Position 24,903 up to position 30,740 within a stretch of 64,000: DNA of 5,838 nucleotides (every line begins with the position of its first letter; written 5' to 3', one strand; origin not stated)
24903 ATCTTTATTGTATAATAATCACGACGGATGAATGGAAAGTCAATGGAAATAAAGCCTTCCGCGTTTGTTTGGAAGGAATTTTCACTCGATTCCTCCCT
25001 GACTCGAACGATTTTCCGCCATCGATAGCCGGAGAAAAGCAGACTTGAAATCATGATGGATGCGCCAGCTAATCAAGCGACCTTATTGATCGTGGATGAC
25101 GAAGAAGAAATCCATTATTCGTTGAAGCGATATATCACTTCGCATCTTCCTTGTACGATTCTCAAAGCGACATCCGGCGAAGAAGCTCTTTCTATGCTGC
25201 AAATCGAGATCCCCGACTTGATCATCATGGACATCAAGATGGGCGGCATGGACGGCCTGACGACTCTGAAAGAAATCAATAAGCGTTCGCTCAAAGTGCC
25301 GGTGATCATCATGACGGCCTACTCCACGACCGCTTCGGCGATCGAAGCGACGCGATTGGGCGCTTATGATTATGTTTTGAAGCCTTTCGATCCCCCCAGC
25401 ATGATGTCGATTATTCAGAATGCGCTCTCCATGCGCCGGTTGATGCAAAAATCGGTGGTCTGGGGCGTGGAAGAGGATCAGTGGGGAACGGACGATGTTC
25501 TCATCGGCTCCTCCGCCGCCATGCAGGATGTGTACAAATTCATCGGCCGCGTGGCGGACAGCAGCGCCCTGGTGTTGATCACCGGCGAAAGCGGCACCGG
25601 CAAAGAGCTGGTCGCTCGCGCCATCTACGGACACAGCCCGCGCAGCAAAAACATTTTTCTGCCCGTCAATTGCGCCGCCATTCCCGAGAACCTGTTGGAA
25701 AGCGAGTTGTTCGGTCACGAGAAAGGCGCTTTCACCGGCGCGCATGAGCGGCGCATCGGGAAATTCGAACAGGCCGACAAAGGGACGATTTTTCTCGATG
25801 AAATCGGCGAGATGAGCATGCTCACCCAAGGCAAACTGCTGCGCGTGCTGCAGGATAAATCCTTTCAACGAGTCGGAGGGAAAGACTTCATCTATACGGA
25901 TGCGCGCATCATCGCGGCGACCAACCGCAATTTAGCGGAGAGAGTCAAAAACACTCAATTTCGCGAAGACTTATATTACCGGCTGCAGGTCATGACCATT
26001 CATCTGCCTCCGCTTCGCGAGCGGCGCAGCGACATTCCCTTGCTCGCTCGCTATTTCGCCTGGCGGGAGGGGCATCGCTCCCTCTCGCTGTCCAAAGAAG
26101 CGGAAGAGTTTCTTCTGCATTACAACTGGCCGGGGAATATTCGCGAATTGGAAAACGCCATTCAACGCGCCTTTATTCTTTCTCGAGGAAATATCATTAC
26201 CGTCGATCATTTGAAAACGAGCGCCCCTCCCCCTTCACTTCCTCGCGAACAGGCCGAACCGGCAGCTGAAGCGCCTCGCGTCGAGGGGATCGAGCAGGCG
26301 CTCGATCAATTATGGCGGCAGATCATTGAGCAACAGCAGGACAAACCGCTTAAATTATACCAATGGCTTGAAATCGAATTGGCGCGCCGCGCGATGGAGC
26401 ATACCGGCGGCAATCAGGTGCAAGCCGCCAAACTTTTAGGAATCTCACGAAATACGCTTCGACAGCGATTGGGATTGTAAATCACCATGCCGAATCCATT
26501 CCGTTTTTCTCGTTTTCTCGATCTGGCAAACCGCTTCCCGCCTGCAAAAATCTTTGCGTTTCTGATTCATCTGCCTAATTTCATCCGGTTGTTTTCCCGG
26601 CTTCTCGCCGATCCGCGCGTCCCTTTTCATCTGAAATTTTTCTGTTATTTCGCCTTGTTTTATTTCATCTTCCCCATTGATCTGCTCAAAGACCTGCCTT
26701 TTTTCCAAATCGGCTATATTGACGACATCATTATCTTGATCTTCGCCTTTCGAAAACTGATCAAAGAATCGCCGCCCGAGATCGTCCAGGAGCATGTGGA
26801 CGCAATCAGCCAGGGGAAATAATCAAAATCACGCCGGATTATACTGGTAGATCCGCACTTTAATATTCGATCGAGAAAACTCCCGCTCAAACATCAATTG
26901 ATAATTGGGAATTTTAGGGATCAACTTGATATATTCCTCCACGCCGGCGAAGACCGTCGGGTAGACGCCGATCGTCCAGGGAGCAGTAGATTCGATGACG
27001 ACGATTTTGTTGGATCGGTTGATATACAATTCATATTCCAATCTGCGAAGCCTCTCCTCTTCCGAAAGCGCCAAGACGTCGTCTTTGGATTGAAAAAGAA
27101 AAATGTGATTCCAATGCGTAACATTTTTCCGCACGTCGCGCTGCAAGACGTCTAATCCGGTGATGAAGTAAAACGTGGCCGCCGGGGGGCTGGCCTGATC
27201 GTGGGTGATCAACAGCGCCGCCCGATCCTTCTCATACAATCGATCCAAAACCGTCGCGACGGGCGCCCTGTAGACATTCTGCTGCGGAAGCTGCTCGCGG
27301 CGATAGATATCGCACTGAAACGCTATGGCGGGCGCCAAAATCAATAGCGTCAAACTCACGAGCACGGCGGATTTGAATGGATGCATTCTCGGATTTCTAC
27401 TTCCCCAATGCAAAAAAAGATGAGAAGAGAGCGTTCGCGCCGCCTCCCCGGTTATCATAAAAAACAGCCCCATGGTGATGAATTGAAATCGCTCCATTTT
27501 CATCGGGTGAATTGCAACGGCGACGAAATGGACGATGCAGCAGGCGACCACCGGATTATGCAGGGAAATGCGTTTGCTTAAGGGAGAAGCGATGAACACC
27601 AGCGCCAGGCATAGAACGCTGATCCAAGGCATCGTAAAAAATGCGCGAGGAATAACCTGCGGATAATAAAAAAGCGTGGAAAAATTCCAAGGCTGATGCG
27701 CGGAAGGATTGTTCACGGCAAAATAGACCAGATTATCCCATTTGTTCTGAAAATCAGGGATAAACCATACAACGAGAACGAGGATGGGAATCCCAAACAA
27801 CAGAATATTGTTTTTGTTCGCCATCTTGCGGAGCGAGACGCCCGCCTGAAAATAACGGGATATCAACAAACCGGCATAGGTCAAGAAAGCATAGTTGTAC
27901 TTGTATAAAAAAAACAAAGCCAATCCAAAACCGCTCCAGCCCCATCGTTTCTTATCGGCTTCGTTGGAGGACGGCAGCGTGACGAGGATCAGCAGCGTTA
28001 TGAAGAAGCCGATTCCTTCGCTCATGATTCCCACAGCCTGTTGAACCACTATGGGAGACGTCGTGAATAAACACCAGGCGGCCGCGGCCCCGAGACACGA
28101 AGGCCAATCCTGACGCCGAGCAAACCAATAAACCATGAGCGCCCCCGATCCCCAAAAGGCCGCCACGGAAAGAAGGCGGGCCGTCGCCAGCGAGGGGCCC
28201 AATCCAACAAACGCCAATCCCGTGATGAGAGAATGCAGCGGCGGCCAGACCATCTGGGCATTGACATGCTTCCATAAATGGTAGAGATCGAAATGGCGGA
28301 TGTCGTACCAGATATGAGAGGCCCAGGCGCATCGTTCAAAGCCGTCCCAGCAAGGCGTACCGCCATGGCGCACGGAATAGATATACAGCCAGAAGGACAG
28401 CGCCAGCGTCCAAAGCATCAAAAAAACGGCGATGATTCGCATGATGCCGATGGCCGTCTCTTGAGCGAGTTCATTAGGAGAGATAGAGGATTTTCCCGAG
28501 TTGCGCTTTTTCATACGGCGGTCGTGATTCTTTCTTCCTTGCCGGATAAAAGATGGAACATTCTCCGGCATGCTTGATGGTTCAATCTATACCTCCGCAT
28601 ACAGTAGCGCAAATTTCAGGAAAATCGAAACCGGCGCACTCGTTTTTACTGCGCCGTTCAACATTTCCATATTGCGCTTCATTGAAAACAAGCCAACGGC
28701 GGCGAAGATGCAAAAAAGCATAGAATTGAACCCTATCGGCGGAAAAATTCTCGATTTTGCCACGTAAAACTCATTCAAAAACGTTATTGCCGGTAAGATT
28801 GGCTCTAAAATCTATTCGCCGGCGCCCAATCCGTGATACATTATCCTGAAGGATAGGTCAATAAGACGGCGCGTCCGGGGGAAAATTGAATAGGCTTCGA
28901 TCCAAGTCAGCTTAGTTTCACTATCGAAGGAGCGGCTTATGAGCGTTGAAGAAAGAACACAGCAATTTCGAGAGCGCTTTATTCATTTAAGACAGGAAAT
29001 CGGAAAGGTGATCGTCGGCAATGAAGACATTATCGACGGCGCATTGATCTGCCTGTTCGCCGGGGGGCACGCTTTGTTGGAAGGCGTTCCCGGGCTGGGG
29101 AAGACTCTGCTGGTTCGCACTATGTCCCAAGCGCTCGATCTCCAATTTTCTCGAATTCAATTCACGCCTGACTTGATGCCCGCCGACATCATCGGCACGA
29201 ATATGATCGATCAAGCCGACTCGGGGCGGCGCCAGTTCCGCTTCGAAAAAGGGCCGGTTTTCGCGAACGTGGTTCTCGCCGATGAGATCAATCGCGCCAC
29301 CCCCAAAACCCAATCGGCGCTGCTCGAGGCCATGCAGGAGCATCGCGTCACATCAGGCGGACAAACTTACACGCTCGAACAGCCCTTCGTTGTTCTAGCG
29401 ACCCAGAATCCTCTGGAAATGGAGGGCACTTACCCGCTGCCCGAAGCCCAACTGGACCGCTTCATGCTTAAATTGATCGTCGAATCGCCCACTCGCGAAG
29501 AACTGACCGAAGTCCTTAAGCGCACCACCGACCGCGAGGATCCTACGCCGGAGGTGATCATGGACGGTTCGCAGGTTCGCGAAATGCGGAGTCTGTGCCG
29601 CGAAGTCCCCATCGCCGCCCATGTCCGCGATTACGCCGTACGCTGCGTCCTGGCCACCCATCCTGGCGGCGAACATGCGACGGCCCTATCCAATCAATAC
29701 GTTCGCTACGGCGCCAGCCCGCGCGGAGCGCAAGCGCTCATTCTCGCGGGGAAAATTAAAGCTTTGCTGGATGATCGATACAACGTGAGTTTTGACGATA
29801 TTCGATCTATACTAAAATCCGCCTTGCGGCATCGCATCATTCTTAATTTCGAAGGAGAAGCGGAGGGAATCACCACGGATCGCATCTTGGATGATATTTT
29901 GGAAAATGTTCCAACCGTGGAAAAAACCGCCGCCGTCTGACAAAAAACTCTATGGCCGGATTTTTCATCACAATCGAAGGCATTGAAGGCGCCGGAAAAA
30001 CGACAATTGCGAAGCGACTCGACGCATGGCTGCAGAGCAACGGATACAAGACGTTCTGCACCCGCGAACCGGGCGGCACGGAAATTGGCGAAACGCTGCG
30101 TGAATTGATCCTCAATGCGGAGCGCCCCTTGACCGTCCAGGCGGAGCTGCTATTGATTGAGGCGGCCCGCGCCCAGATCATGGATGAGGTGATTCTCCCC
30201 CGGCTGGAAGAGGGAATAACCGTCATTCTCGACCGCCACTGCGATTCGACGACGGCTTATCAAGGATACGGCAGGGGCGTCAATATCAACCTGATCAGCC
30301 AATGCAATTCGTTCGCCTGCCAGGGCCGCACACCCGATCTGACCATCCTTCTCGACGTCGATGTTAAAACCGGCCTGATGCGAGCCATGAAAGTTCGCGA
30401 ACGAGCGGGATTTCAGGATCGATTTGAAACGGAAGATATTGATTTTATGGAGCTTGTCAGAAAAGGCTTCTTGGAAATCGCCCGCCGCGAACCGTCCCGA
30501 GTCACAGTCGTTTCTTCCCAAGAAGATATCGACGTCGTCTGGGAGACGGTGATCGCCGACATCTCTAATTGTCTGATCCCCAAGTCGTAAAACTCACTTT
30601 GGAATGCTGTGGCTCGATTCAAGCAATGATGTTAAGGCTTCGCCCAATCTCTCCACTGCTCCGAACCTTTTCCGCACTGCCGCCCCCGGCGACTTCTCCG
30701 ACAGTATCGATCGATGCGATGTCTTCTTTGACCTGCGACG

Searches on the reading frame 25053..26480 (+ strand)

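Call 66: search_protein_families(library=pfam, proteins=[window:25053-26480:+], max_evalue=0.00001)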
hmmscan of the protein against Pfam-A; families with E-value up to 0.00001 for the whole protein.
window:25053-26480:+ (475 aa): 5 families
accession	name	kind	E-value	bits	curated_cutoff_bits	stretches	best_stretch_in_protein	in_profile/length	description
PF00158.32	Sigma54_activat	-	2.2e-71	239.4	20.2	1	150-317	1-168/168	Sigma-54 interaction domain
PF00072.30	Response_reg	-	1.4e-28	99.7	30.2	1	12-121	2-110/111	Response regulator receiver domain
PF25601.1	AAA_lid_14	-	2.6e-22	78.9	27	1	322-390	1-73/87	AAA+ ATPase lid domain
PF14532.12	Sigma54_activ_2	-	4.4e-19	69.5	25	1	151-321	1-138/138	Sigma-54 interaction domain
PF02954.25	HTH_8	-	8.5e-11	41.9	22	1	445-473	11-39/42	Bacterial regulatory protein, Fis family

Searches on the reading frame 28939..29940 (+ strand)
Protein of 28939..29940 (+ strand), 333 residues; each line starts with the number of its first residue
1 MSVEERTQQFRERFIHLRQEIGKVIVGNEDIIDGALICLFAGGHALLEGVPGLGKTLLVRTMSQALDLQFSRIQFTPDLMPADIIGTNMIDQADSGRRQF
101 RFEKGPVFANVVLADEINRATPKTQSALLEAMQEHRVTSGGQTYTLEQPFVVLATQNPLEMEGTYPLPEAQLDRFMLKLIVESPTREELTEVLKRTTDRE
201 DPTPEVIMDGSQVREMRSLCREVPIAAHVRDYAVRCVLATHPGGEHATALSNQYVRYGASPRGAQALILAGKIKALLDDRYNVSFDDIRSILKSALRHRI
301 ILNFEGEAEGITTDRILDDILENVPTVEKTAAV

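Call 67: search_protein_families(library=padloc, proteins=[window:28939-29940:+], max_evalue=0.001)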
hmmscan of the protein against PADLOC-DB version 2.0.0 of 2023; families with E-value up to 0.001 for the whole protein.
window:28939-29940:+ (333 aa): 2 families
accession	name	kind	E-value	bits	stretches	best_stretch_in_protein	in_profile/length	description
PDLC04140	mad8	-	2.1e-05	22.2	1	24-94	9-67/314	mads_8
PDLC04232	IetA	-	0.00019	18.9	0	45-200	119-262/330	-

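Call 68: search_protein_families(library=pfam, proteins=[window:28939-29940:+], max_evalue=0.0001)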
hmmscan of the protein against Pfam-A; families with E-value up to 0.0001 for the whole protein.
window:28939-29940:+ (333 aa): 6 families
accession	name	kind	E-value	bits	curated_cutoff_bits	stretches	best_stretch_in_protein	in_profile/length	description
PF07726.17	AAA_3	-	1e-64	216.7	27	1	44-177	1-131/131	ATPase family associated with various cellular activities (AAA)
PF17863.7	AAA_lid_2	-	3.6e-16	59.1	22.7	1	250-320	4-74/74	AAA lid domain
PF20030.5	bpMoxR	-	9.5e-16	57.9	27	1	17-201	6-186/205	MoxR domain in the MoxR-vWA-beta-propeller ternary systems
PF07728.20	AAA_5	-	9.8e-15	55.2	22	1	45-175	2-139/139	AAA domain (dynein-related subfamily)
PF00004.35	AAA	-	2.8e-07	31.5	21.2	1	46-159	2-112/131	ATPase family associated with various cellular activities (AAA)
PF00493.29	MCM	-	9e-05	22.1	23.3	0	44-160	59-175/224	MCM P-loop domain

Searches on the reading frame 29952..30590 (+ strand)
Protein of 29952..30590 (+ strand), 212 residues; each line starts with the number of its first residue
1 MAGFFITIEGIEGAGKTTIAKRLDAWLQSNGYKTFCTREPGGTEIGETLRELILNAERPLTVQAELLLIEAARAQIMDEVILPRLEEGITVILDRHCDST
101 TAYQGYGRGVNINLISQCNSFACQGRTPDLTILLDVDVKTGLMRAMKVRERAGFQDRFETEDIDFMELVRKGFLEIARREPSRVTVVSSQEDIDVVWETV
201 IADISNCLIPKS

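Call 67: search_protein_families(library=padloc, proteins=[window:29952-30590:+], max_evalue=0.001)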
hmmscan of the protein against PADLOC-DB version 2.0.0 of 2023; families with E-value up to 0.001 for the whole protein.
window:29952-30590:+ (212 aa): 2 families
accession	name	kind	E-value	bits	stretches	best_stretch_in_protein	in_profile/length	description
PDLC04690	PDC-M51B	-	2.4e-14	51.5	1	4-198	3-181/191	-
PDLC02911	VakA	-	2.8e-05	22.7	1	5-68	4-57/163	-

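Call 68: search_protein_families(library=pfam, proteins=[window:29952-30590:+], max_evalue=0.0001)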
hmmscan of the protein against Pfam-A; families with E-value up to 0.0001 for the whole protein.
window:29952-30590:+ (212 aa): 4 families
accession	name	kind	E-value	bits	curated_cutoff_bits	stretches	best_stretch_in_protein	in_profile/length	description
PF02223.23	Thymidylate_kin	-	1.7e-49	168.5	27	1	8-196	1-181/185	Thymidylate kinase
PF13521.12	AAA_28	-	1.5e-06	29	27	1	6-159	2-143/164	AAA domain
PF13238.12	AAA_18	-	2.9e-05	24.9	29.4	0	6-140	1-103/128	AAA domain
PF13401.12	AAA_22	-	0.0001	23.1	27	0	5-64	7-68/130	AAA domain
